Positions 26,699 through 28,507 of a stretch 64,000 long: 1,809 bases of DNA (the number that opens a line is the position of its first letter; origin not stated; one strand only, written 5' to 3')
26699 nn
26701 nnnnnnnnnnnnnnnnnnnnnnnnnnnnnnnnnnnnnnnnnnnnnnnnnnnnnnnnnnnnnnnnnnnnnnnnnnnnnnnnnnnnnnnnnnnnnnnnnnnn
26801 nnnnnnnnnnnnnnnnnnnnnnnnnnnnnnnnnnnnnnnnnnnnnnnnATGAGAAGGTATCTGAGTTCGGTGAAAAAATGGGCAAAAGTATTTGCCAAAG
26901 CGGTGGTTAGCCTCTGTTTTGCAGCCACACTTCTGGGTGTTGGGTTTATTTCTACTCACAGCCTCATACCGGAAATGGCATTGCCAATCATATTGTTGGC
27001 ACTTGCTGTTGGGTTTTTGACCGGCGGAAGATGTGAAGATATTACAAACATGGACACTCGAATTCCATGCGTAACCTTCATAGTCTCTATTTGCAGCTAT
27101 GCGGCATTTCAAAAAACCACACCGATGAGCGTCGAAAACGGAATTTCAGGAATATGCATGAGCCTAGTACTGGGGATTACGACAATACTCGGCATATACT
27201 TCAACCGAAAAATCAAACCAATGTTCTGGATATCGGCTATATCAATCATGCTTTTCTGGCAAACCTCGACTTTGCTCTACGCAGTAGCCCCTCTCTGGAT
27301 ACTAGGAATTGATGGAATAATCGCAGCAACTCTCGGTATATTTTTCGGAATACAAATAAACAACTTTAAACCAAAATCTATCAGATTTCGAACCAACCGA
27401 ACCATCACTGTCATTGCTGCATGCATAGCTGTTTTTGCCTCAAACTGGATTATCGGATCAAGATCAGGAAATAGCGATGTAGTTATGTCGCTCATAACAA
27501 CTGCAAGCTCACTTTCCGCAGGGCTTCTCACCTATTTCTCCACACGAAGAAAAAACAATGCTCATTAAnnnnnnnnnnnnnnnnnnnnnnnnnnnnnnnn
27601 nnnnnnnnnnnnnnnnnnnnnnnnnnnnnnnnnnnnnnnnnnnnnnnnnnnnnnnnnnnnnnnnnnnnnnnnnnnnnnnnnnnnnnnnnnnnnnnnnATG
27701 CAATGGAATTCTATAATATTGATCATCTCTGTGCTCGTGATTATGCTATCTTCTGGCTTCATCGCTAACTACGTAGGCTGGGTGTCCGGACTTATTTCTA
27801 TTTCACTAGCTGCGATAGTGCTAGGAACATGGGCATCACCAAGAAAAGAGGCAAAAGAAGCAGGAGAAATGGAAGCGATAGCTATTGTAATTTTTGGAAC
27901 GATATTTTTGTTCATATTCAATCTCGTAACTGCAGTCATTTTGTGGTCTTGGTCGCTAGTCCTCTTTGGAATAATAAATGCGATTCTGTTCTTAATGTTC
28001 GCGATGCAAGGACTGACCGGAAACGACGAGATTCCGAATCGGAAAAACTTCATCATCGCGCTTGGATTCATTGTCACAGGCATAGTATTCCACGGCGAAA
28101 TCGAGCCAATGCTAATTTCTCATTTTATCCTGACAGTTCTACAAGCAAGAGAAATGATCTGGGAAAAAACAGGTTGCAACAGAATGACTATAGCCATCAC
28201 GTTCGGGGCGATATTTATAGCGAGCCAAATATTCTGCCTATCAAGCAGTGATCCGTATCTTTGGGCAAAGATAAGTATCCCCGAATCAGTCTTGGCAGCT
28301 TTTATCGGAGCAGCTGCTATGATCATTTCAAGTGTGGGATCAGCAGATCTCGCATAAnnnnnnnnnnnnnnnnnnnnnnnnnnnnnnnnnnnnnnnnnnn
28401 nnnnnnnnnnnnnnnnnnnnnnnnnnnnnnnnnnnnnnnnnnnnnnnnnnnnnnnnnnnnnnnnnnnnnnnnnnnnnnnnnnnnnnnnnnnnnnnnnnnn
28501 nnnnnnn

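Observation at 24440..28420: Array of five consecutive monocistronic genes for small polytopic membrane proteins, each with a strong SD and its own terminator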

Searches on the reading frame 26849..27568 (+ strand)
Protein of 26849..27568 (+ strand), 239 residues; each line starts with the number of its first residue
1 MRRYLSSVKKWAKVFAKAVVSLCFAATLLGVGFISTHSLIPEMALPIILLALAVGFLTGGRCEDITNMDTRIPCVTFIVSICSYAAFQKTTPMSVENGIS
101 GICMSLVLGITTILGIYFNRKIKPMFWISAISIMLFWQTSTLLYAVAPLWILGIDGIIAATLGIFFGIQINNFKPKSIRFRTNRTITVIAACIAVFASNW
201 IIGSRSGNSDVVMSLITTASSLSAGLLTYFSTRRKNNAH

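Call 5: search_protein_families(library=pfam, proteins=[window:26849-27568:+], max_evalue=1)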
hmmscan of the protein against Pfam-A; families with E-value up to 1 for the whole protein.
window:26849-27568:+ (239 aa): 2 families
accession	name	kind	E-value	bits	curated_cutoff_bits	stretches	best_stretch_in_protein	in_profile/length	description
PF09771.14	Tmemb_18A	-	0.061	14.2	29.9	1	170-217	17-62/118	Transmembrane protein 188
PF14015.11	DUF4231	-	0.33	11.9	24.7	1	179-235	16-66/103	Protein of unknown function (DUF4231)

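Call 6: search_protein_families(library=ncbifam, proteins=[window:26849-27568:+], max_evalue=1)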
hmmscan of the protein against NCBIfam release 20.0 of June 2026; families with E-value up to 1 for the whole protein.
window:26849-27568:+ (239 aa): 1 family
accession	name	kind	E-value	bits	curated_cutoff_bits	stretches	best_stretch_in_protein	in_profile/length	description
NF011520.0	PRK14959.1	equivalog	0.057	11.9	798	1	10-54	318-361/624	DNA polymerase III subunits gamma and tau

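Call 45: search_protein_families(library=padloc, proteins=[window:26849-27568:+], max_evalue=1)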
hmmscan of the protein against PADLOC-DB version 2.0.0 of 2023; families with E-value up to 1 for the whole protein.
window:26849-27568:+ (239 aa): 0 families

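Call 46: search_protein_families(library=phrogs, proteins=[window:26849-27568:+], max_evalue=1)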
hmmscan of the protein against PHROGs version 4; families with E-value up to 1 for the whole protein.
window:26849-27568:+ (239 aa): 1 family
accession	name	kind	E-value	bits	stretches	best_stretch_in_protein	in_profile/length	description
phrog_1129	-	lysis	0.54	11.3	0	69-106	33-68/86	holin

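Call 58: search_solved_structures(query=window:26849-27568:+, max_evalue=10)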
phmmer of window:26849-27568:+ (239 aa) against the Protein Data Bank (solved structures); distinct sequences matched with E-value up to 10: 0.

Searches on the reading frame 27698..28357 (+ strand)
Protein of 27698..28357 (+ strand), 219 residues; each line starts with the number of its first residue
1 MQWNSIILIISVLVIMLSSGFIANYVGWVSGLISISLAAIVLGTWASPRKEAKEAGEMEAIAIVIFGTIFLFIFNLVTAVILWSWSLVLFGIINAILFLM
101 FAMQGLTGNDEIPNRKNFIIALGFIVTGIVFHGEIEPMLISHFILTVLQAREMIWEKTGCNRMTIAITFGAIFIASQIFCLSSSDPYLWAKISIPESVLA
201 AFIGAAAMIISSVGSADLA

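Call 5: search_protein_families(library=pfam, proteins=[window:27698-28357:+], max_evalue=1)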
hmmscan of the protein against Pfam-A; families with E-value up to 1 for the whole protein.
window:27698-28357:+ (219 aa): 1 family
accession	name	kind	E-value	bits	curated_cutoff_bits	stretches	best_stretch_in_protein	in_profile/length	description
PF00487.30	FA_desaturase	-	0.64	10.2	29.7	1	20-101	90-180/253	Fatty acid desaturase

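Call 6: search_protein_families(library=ncbifam, proteins=[window:27698-28357:+], max_evalue=1)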
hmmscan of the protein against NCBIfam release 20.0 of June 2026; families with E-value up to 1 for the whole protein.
window:27698-28357:+ (219 aa): 0 families

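Call 45: search_protein_families(library=padloc, proteins=[window:27698-28357:+], max_evalue=1)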
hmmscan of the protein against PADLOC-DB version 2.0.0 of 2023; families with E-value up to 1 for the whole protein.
window:27698-28357:+ (219 aa): 0 families

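Call 46: search_protein_families(library=phrogs, proteins=[window:27698-28357:+], max_evalue=1)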
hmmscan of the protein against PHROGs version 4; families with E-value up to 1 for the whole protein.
window:27698-28357:+ (219 aa): 0 families

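Call 47: predict_structure(alignment_id=A5)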
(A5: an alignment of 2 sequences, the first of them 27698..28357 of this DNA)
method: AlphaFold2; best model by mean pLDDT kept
length: 219 residues; sequences in the alignment: 2
mean_pLDDT: 43.7   pTM: 0.30
mean pLDDT of the five models: 43.7, 43.6, 42.0, 39.9, 39.3
residues with pLDDT >= 90: 0; 70-90: 0; 50-70: 26; < 50: 193
segments of 3 or more residues with pLDDT < 50: 1-58, 79-81, 94-96, 98-219
pLDDT, mean of each block of 10 residues (from residue 1): 37 36 39 47 44 46 53 50 51 49 46 42 42 42 44 41 43 45 41 42 43 38
secondary structure, 60 per line:
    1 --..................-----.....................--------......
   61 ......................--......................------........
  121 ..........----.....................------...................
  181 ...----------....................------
elements in order: H3-20 H26-46 H55-82 H85-106 H113-130 H135-155 H162-183 H194-213

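Call 55: search_solved_structures(query=A3, max_evalue=10)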
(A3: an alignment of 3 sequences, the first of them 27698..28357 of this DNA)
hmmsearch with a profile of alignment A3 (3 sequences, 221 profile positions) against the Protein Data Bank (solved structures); distinct sequences matched with E-value up to 10: 0.

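Call 76: find_related_loci(query=A3, collection=viral_contigs, flank=5000)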
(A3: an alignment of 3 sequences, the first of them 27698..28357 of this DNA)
Query A3 (219 aa) in viral_contigs; peptide patterns used: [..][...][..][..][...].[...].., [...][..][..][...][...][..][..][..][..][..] (x = any residue, [..] = any of these).
293 stretches matched a pattern, but none encodes a relative of the query by tblastn (E <= 1e-3).
